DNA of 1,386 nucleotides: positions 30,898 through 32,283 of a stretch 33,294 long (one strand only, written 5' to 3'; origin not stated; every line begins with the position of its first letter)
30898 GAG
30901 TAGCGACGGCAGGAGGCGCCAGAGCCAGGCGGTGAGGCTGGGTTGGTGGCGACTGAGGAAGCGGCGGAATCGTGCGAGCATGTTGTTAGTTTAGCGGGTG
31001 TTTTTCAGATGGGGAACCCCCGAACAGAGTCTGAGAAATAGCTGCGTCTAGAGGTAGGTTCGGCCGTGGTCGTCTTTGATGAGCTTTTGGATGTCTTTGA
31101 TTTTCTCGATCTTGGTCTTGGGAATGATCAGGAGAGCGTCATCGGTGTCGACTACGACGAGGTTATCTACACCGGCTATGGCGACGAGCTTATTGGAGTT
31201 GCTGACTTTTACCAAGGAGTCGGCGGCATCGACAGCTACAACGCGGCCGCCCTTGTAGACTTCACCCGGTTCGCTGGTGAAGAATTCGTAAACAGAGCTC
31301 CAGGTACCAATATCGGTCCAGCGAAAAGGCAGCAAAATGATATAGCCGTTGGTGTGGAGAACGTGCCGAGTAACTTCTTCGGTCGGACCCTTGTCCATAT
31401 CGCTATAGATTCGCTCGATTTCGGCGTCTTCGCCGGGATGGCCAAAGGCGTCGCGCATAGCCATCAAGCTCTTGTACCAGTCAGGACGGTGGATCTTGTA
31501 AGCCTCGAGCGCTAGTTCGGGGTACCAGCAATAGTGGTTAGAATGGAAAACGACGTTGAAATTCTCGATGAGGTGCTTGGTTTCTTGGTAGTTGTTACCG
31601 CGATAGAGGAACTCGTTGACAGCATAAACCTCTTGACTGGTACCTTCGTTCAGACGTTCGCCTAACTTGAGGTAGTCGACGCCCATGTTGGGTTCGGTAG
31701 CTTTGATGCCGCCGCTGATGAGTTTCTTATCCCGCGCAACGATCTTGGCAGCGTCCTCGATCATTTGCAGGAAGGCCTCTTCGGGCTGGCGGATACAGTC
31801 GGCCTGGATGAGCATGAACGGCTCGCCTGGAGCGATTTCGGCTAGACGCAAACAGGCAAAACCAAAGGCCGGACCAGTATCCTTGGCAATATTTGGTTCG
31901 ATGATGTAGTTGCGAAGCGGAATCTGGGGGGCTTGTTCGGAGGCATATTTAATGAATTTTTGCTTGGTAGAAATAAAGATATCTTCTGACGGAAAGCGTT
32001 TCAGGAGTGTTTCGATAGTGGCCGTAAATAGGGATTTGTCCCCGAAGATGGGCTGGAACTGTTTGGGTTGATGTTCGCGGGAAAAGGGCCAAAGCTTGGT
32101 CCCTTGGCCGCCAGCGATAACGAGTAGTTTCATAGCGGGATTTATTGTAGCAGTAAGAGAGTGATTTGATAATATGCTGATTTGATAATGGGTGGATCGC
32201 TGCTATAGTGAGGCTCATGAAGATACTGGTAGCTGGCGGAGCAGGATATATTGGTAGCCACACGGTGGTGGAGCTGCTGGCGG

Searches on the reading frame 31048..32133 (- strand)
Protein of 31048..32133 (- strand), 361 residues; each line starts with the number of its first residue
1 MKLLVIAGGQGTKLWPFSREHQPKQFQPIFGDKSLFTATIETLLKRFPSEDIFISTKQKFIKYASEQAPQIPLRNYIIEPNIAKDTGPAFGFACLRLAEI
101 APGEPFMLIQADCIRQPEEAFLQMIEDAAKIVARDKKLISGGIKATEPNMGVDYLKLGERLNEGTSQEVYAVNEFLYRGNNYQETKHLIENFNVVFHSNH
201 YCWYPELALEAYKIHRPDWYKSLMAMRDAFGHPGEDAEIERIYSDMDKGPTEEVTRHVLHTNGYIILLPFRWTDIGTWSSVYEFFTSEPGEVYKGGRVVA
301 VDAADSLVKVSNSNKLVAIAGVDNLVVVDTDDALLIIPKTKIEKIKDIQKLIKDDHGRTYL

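Call 96: search_protein_families(library=pfam, proteins=[window:31048-32133:-], max_evalue=0.0001)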
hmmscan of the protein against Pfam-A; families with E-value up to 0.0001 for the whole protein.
window:31048-32133:- (361 aa): 2 families
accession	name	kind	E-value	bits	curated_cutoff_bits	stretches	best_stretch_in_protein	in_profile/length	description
PF00483.29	NTP_transferase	-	1.2e-14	55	21.2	1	4-285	3-239/245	Nucleotidyl transferase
PF22640.1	ManC_GMP_beta-helix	-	4.2e-10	39.8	27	1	296-348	1-51/55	MannoseP isomerase/GMP-like beta-helix domain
